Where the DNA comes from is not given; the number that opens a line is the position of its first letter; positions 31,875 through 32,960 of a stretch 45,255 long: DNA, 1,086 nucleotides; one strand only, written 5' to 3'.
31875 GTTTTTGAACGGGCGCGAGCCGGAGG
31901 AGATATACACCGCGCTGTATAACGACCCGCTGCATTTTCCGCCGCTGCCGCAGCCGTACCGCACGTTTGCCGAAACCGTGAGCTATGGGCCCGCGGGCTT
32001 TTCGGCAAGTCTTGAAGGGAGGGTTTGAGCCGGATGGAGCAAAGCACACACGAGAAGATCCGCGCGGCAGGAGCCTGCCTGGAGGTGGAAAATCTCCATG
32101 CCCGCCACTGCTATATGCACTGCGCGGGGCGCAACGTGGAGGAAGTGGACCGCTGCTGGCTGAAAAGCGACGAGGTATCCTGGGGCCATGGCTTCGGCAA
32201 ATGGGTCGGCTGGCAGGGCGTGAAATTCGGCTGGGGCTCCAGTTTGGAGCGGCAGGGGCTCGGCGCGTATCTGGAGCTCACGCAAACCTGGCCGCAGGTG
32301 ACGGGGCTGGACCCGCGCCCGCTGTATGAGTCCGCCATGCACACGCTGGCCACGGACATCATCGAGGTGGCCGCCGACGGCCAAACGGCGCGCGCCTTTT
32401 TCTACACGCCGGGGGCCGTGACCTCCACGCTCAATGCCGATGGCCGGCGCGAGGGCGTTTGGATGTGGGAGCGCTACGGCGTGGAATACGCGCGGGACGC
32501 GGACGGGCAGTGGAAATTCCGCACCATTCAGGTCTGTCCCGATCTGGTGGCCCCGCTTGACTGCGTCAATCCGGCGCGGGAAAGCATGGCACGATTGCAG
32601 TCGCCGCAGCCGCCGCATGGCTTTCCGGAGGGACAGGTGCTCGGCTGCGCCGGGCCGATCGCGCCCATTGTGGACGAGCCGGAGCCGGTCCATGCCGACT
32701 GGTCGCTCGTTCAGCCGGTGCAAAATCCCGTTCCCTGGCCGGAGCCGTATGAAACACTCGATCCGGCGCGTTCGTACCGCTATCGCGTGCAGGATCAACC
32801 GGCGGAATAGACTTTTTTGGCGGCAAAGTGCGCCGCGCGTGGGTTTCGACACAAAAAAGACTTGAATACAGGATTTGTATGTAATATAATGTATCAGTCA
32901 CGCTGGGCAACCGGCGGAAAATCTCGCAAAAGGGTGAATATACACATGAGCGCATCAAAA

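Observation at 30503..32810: Three tandem long-form NTF2-like paralogs sharing a Pro-rich C-terminal P-x-P-Y-x-[ST]-[FL] motif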

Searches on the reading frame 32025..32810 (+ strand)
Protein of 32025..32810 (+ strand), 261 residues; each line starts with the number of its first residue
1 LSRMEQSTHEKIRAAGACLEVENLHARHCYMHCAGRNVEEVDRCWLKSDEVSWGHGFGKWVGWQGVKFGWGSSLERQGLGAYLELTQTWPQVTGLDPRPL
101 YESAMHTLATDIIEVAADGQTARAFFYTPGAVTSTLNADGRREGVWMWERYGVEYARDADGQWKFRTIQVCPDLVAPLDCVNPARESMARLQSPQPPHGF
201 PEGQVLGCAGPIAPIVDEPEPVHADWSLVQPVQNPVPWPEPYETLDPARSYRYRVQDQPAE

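Call 3: search_protein_families(library=pfam, proteins=[window:32025-32810:+], max_evalue=1)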
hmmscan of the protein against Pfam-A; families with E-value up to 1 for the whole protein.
window:32025-32810:+ (261 aa): 1 family
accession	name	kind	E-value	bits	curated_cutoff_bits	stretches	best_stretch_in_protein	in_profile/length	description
PF13577.12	SnoaL_4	-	1e-08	35.7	24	1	19-167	7-124/126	SnoaL-like domain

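Call 4: search_protein_families(library=ncbifam, proteins=[window:32025-32810:+], max_evalue=1)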
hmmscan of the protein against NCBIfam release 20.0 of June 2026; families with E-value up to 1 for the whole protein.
window:32025-32810:+ (261 aa): 0 families

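Call 25: find_homologous_proteins(query=window:32025-32810:+, max_evalue=0.001)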
Query window:32025-32810:+ (261 aa): 135 proteins with E <= 0.001 among 490 candidates; the best 120 are listed.
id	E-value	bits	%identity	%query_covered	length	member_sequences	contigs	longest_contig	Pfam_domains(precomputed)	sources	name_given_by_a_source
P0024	1.7e-159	548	89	98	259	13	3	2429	PF13577.13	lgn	-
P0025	2.5e-158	544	90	97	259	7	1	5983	PF13577.13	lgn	-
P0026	6.6e-141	487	79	99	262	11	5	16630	-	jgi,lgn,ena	-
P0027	1.9e-136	472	77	98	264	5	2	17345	-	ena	-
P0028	5.9e-136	470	77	98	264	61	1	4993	PF13577.13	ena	-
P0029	1.8e-135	469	76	97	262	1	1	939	-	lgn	-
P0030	3.3e-132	458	74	98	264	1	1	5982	-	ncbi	-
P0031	1.3e-130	453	74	98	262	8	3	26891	-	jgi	jgi:hypothetical protein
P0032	1.6e-130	453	72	99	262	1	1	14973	PF13577.13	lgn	-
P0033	6.7e-125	434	72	98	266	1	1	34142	-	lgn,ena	-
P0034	8.4e-125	434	71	97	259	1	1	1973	PF13577.13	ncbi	-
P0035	2.4e-118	413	67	98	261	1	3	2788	PF13577.13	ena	-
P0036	3.1e-117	409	67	96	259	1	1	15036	-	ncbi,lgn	-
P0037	1.8e-115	403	66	97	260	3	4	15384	-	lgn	-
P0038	1.3e-111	391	63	98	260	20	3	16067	PF13577.13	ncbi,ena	-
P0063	2.0e-54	203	43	93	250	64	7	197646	-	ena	-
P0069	8.9e-54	201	42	95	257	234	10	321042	-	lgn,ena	-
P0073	1.8e-53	200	40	98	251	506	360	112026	PF13577.13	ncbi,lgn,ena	ncbi:MAG: nuclear transport factor 2 family protein [Coprococcus sp.]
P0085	3.9e-52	195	40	96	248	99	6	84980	PF13577.13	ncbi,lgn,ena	-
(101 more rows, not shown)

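Call 31: search_solved_structures(query=A3, max_evalue=1, show_alignments=3)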
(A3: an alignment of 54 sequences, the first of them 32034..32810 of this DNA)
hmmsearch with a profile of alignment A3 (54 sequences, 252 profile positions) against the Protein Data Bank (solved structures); distinct sequences matched with E-value up to 1: 3.
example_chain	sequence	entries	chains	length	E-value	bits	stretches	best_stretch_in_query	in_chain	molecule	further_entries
8abv_A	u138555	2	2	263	2e-05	27.5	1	105-165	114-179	SnoaL-like domain-containing protein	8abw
8abt_A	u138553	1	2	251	0.001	21.9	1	105-165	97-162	SnoaL-like domain-containing protein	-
8abu_A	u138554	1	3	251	0.0021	20.8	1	108-165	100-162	SnoaL-like domain-containing protein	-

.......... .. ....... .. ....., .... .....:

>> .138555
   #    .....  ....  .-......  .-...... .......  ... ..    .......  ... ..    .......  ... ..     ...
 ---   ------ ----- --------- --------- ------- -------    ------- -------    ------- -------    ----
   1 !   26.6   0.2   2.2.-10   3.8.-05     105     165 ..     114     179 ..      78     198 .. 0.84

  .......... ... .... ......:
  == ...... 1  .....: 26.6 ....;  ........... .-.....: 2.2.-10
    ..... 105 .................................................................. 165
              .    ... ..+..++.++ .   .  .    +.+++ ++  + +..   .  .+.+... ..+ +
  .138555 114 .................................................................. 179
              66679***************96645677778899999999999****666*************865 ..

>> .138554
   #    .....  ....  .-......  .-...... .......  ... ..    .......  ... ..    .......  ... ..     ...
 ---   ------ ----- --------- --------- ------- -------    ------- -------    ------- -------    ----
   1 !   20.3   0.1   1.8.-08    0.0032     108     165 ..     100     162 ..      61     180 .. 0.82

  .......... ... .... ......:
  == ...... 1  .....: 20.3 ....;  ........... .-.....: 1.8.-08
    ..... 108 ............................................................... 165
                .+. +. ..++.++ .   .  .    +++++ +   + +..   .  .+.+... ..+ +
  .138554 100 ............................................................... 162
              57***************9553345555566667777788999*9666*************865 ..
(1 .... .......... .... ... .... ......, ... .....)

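Call 38: predict_structure(alignment_id=A3)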
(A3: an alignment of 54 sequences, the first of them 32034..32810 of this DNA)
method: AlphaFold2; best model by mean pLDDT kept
length: 258 residues; sequences in the alignment: 54
mean_pLDDT: 87.8   pTM: 0.86
mean pLDDT of the five models: 87.8, 86.1, 85.9, 85.8, 85.1
residues with pLDDT >= 90: 135; 70-90: 101; 50-70: 21; < 50: 1
segments of 3 or more residues with pLDDT < 50: none
pLDDT, mean of each block of 10 residues (from residue 1): 87 96 93 96 98 93 93 87 90 86 84 97 88 78 91 98 94 81 90 60 59 87 87 92 94 84
secondary structure, 60 per line:
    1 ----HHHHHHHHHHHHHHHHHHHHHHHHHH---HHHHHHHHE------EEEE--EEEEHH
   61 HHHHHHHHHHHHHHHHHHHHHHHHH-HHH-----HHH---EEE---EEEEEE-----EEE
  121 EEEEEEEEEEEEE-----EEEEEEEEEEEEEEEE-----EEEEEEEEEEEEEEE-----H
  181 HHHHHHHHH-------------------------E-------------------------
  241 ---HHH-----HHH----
elements in order: H5-30 H34-41 E49-52 E55-58 H59-85 E101-103 E107-112 E118-133 E139-154 E160-174 H180-189

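Call 42: fold_search(model_id=the predicted structure, library=pdb)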
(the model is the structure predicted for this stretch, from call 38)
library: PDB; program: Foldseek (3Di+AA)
matches with E <= 10: 954; with E <= 0.001: 65
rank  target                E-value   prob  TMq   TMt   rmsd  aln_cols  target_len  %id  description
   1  8abt_B                1.4e-09  1.00  0.51  0.55   8.6       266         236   20  Crystal structure of NaLdpA in complex with the product analog Resveratrol (released 2023-02-01)
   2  8abt_A                7.6e-09  1.00  0.51  0.55   8.6       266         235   20  Crystal structure of NaLdpA in complex with the product analog Resveratrol (released 2023-02-01)
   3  8abu_B                1.1e-08  1.00  0.53  0.57   8.3       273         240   19  Crystal structure of NaLdpA mutant H97Q in complex with erythro-DGPD (released 2023-02-01)
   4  8abu_A                1.2e-08  1.00  0.52  0.57   8.2       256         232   20  Crystal structure of NaLdpA mutant H97Q in complex with erythro-DGPD (released 2023-02-01)
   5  8abv                  1.2e-08  1.00  0.51  0.54   8.4       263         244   19  Crystal structure of SpLdpA in complex with erythro-DGPD (released 2023-02-01)
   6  8abu_C                1.6e-08  1.00  0.51  0.56   8.4       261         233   19  Crystal structure of NaLdpA mutant H97Q in complex with erythro-DGPD (released 2023-02-01)
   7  8abw                  3.4e-08  1.00  0.50  0.53   8.7       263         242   19  Crystal structure of SpLdpA in complex with threo-DGPD (released 2023-02-01)
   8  3s5c_F                6.2e-07  1.00  0.44  0.73   5.6       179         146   17  Crystal Structure of a Hexachlorocyclohexane dehydrochlorinase (LinA) Type2 (released 2012-05-23)
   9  5kvb                  6.6e-07  1.00  0.43  0.72   6.0       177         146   15  The crystal structure of hexachlorocyclohexane dehydrochlorinase LinA-type3 from Novosphingobium barchaimii LL02 (released 2017-07-19)
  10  3s5c_B                1.0e-06  1.00  0.44  0.73   5.8       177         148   15  Crystal Structure of a Hexachlorocyclohexane dehydrochlorinase (LinA) Type2 (released 2012-05-23)
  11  3s5c_E                1.3e-06  1.00  0.45  0.72   5.7       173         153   15  Crystal Structure of a Hexachlorocyclohexane dehydrochlorinase (LinA) Type2 (released 2012-05-23)
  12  3s5c_A                1.6e-06  1.00  0.44  0.72   5.8       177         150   15  Crystal Structure of a Hexachlorocyclohexane dehydrochlorinase (LinA) Type2 (released 2012-05-23)
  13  3s5c_D                1.8e-06  1.00  0.44  0.71   5.4       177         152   15  Crystal Structure of a Hexachlorocyclohexane dehydrochlorinase (LinA) Type2 (released 2012-05-23)
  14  3a76_B                2.4e-06  1.00  0.44  0.71   5.8       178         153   13  The crystal structure of LinA (released 2010-09-15)
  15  3a76_A                2.9e-06  1.00  0.45  0.75   5.5       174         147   14  The crystal structure of LinA (released 2010-09-15)
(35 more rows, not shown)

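Call 47: find_encoding_contigs(protein=P0073, flank=10000, max_places=2)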
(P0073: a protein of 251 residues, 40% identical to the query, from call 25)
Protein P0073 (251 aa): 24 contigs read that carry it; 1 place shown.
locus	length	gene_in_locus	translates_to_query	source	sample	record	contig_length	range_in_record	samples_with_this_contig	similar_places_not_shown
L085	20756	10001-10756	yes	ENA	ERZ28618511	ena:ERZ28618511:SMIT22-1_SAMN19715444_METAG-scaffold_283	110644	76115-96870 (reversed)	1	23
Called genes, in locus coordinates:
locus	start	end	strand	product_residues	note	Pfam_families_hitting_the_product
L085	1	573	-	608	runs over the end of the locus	PF13229:Beta_helix (faint)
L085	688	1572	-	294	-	PF00126:HTH_1, PF03466:LysR_substrate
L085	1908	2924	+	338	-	PF02129:Peptidase_S15 (faint), PF00561:Abhydrolase_1 (faint), PF12146:Hydrolase_4 (weak), PF00326:Peptidase_S9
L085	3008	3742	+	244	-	PF13577:SnoaL_4 (faint)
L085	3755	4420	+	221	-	PF13577:SnoaL_4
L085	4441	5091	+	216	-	PF13577:SnoaL_4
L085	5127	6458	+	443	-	-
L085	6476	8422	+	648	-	PF00724:Oxidored_FMN, PF00890:FAD_binding_2 (weak), PF07992:Pyr_redox_2, PF12831:FAD_oxidored (weak), PF13450:NAD_binding_8 (weak), PF13738:Pyr_redox_3, PF00070:Pyr_redox (weak), PF01266:DAO (weak), +3 more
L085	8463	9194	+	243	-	PF13577:SnoaL_4 (faint)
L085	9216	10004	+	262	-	PF13577:SnoaL_4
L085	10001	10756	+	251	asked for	PF13577:SnoaL_4 (faint)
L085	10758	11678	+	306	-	PF09924:LPG_synthase_C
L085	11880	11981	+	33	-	-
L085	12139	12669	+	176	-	-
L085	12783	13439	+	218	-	PF00929:RNase_T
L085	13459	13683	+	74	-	-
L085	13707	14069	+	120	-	PF08797:HIRAN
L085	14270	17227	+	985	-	PF13091:PLDc_2, PF00270:DEAD, PF04851:ResIII, PF18766:SWI2_SNF2, PF00271:Helicase_C, PF26350:DUF8090, PF11907:DUF3427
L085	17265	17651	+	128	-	PF00293:NUDIX, PF14815:NUDIX_4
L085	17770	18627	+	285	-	PF12784:PDDEXK_2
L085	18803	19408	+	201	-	PF06961:DUF1294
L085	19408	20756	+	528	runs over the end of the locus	PF09820:AAA-ATPase_like, PF08011:PDDEXK_9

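Call 50: search_protein_families(library=ncbifam, proteins=[L085:6476-8422:+, L085:1908-2924:+, L085:5127-6458:+], max_evalue=1e-10)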
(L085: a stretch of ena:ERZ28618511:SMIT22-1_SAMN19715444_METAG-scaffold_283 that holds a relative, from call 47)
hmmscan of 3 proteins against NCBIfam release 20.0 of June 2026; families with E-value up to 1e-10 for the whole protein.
L085:6476-8422:+ (648 aa): 25 families
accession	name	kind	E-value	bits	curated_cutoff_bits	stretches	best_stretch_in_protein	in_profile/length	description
NF041087.1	bile_acid_BaiCD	equivalog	6.2e-128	427.7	825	1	4-643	1-640/642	bile acid Fe-S flavoenzyme BaiCD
TIGR03997.1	mycofact_OYE_2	equivalog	1.7e-120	403.4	793.15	1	7-638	2-638/645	mycofactocin system FadH/OYE family oxidoreductase 2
NF045599.1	bili_reduct_long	exception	2.6e-116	389.4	750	1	7-643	1-639/641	bilirubin reductase, long form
NF045592.1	bili_reduct_N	equivalog_domain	1.2e-61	208.9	425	1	7-367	2-363/363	bilirubin reductase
NF010047.0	PRK13523.1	equivalog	3.2e-56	190.8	431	1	7-343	5-328/339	NADPH dehydrogenase NamA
NF006101.0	PRK08255.1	equivalog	8.8e-54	182.8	1078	1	7-330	399-725/768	bifunctional salicylyl-CoA 5-hydroxylase/oxidoreductase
TIGR03996.1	mycofact_OYE_1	hypoth_equivalog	5.9e-46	157.2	627.9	1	7-637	2-628/633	mycofactocin system FadH/OYE family oxidoreductase 1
NF007899.0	PRK10605.1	subfamily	1.6e-37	129.6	403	1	6-338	5-340/365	N-ethylmaleimide reductase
NF009410.0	PRK12771.1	subfamily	2.1e-18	66.3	516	1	373-495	125-250/566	NAD(P)-binding protein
TIGR01350.1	lipoamide_DH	equivalog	4e-18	65.4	408.8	1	458-610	119-275/461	dihydrolipoyl dehydrogenase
TIGR02053.1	MerA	equivalog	3.5e-16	59.2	454.45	1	458-617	119-280/465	mercury(II) reductase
NF004991.0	PRK06370.1-3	subfamily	5.3e-14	51.6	620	1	458-610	156-308/509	FAD-containing oxidoreductase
NF004943.0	PRK06292.2-1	equivalog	1.7e-13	50.2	432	1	452-608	112-275/456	dihydrolipoyl dehydrogenase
NF045765.1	PhenlGlyoxDHPadH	equivalog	6.7e-13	48.3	475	1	471-610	101-247/416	NADH-dependent phenylglyoxylate dehydrogenase subunit epsilon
NF003437.0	PRK04965.1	equivalog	1.1e-12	47.7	392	1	471-610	101-245/378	NADH:flavorubredoxin reductase NorW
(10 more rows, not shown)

L085:1908-2924:+ (338 aa): 0 families

L085:5127-6458:+ (443 aa): 0 families

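Call 61: search_protein_families(library=pfam, proteins=[L085:5127-6458:+, L085:1908-2924:+], max_evalue=0.01)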
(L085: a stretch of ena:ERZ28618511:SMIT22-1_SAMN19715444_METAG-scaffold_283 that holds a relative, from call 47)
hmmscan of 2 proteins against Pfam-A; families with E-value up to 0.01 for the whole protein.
L085:5127-6458:+ (443 aa): 0 families

L085:1908-2924:+ (338 aa): 6 families
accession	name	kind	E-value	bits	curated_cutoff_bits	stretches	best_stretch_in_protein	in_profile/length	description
PF12146.15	Hydrolase_4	-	3.3e-13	49.9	27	2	111-221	4-115/239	Serine aminopeptidase, S33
PF00326.27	Peptidase_S9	-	3.3e-09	37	22.6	1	136-331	12-212/213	Prolyl oligopeptidase family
PF00561.26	Abhydrolase_1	-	1.1e-07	32.2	25.8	1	136-228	24-117/245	alpha/beta hydrolase fold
PF02129.25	Peptidase_S15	-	1e-05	25.8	23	1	122-232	46-143/262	X-Pro dipeptidyl-peptidase (S15 family)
PF20434.5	BD-FAE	-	0.0048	16.9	26.8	0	203-290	129-213/215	BD-FAE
PF00756.26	Esterase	-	0.0052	17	22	1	169-235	101-154/251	Putative esterase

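Call 64: find_encoding_contigs(protein=P0069, flank=9000, max_places=1)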
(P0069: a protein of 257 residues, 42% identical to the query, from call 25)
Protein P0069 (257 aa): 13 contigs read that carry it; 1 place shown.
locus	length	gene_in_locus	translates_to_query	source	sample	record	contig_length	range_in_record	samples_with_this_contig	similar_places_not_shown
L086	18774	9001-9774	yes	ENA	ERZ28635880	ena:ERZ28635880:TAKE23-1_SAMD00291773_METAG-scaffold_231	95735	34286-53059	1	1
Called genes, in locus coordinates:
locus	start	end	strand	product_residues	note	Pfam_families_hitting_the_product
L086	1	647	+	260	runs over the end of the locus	PF00106:adh_short, PF08659:KR, PF13561:adh_short_C2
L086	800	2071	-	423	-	PF07690:MFS_1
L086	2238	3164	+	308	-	PF00126:HTH_1, PF03466:LysR_substrate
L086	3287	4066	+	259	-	PF00106:adh_short, PF08659:KR, PF13561:adh_short_C2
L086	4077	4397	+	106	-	PF07876:Dabb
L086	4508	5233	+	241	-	PF13577:SnoaL_4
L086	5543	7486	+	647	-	PF00724:Oxidored_FMN, PF03486:HI0933_like (weak), PF07992:Pyr_redox_2, PF00070:Pyr_redox (weak), PF00890:FAD_binding_2 (weak), PF12831:FAD_oxidored, PF13450:NAD_binding_8 (weak), PF00070:Pyr_redox, +6 more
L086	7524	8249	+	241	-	PF13577:SnoaL_4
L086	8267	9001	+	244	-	PF13577:SnoaL_4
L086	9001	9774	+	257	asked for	-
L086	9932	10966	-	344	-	PF12146:Hydrolase_4 (faint), PF00561:Abhydrolase_1 (faint)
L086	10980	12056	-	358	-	-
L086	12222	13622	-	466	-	PF02447:GntP_permease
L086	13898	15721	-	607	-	PF13229:Beta_helix (faint)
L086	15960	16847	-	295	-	PF00126:HTH_1, PF03466:LysR_substrate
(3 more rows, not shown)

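Call 65: find_encoding_contigs(protein=P0063, flank=9000, max_places=1)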
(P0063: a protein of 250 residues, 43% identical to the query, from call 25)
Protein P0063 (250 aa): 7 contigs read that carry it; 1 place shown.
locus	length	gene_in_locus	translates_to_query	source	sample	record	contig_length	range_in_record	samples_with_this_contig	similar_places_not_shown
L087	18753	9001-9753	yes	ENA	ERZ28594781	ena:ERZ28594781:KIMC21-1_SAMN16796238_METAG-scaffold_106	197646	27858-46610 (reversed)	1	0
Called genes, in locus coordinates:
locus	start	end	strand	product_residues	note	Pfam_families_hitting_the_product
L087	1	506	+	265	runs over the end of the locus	PF00596:Aldolase_II (weak)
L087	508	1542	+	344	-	PF02311:AraC_binding, PF07883:Cupin_2, PF12833:HTH_18, PF00165:HTH_AraC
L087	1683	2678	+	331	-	PF00005:ABC_tran, PF13304:AAA_21 (weak), PF08352:oligo_HPY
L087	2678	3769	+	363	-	PF00005:ABC_tran, PF08352:oligo_HPY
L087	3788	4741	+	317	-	PF19300:BPD_transp_1_N (weak), PF00528:BPD_transp_1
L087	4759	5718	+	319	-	PF12911:OppC_N (weak), PF00528:BPD_transp_1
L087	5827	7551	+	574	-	PF01262:AlaDh_PNT_C (weak), PF01946:Thi4 (weak), PF00890:FAD_binding_2, PF01266:DAO, PF01494:FAD_binding_3 (weak), PF03486:HI0933_like (weak), PF12831:FAD_oxidored, PF13450:NAD_binding_8, +3 more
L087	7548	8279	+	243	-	PF13577:SnoaL_4 (weak)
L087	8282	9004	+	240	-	PF13577:SnoaL_4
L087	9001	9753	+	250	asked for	-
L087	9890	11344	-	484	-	PF14691:Fer4_20, PF00070:Pyr_redox (faint), PF01593:Amino_oxidase (weak), PF07992:Pyr_redox_2, PF13450:NAD_binding_8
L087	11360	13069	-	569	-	PF12797:Fer4_2 (faint), PF12837:Fer4_6 (faint), PF12838:Fer4_7 (faint), PF14697:Fer4_21 (weak), PF00037:Fer4 (weak), PF00890:FAD_binding_2, PF01266:DAO (faint), PF12831:FAD_oxidored, +1 more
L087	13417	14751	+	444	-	PF02447:GntP_permease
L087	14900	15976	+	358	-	-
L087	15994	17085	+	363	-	-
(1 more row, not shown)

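Call 66: find_encoding_contigs(protein=P0085, flank=9000, max_places=1)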
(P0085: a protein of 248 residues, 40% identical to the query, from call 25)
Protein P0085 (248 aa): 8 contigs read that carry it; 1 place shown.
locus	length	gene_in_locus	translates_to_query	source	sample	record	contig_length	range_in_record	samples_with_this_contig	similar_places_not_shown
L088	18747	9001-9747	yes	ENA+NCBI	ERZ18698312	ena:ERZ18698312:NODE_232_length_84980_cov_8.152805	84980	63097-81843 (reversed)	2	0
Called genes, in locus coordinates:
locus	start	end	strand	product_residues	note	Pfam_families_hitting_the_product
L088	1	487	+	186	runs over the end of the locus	PF00440:TetR_N, PF13305:TetR_C_33 (weak)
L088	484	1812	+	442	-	PF01554:MatE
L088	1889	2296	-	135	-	-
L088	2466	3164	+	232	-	PF00436:SSB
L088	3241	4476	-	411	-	PF13556:HTH_30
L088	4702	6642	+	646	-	PF00724:Oxidored_FMN, PF13450:NAD_binding_8 (faint), PF00890:FAD_binding_2 (faint), PF01262:AlaDh_PNT_C (faint), PF07992:Pyr_redox_2, PF12831:FAD_oxidored (weak), PF13738:Pyr_redox_3 (weak), PF00070:Pyr_redox, +5 more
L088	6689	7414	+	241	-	PF13577:SnoaL_4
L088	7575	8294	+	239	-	PF13577:SnoaL_4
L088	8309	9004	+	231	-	PF13577:SnoaL_4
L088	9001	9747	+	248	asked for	PF13577:SnoaL_4 (faint)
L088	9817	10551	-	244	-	PF01522:Polysacc_deac_1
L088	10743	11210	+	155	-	PF04542:Sigma70_r2, PF07638:Sigma70_ECF (weak), PF08281:Sigma70_r4_2, PF04545:Sigma70_r4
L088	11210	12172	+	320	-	-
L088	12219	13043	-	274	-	PF08239:SH3_3 (faint), PF18348:SH3_16 (weak), PF00877:NLPC_P60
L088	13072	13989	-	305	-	PF02016:Peptidase_S66, PF17676:Peptidase_S66C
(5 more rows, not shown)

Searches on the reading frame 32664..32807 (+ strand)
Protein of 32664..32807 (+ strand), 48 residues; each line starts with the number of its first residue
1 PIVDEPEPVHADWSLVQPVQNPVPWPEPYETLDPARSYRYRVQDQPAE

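Call 54: search_solved_structures(query=window:32664-32807:+, max_evalue=10, show_alignments=3)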
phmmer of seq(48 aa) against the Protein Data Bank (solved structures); distinct sequences matched with E-value up to 10: 1.
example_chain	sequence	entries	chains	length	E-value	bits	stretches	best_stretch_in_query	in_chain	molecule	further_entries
7op4_A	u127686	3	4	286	4.9e-05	26.7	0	4-20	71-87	SAKe6BE-3HH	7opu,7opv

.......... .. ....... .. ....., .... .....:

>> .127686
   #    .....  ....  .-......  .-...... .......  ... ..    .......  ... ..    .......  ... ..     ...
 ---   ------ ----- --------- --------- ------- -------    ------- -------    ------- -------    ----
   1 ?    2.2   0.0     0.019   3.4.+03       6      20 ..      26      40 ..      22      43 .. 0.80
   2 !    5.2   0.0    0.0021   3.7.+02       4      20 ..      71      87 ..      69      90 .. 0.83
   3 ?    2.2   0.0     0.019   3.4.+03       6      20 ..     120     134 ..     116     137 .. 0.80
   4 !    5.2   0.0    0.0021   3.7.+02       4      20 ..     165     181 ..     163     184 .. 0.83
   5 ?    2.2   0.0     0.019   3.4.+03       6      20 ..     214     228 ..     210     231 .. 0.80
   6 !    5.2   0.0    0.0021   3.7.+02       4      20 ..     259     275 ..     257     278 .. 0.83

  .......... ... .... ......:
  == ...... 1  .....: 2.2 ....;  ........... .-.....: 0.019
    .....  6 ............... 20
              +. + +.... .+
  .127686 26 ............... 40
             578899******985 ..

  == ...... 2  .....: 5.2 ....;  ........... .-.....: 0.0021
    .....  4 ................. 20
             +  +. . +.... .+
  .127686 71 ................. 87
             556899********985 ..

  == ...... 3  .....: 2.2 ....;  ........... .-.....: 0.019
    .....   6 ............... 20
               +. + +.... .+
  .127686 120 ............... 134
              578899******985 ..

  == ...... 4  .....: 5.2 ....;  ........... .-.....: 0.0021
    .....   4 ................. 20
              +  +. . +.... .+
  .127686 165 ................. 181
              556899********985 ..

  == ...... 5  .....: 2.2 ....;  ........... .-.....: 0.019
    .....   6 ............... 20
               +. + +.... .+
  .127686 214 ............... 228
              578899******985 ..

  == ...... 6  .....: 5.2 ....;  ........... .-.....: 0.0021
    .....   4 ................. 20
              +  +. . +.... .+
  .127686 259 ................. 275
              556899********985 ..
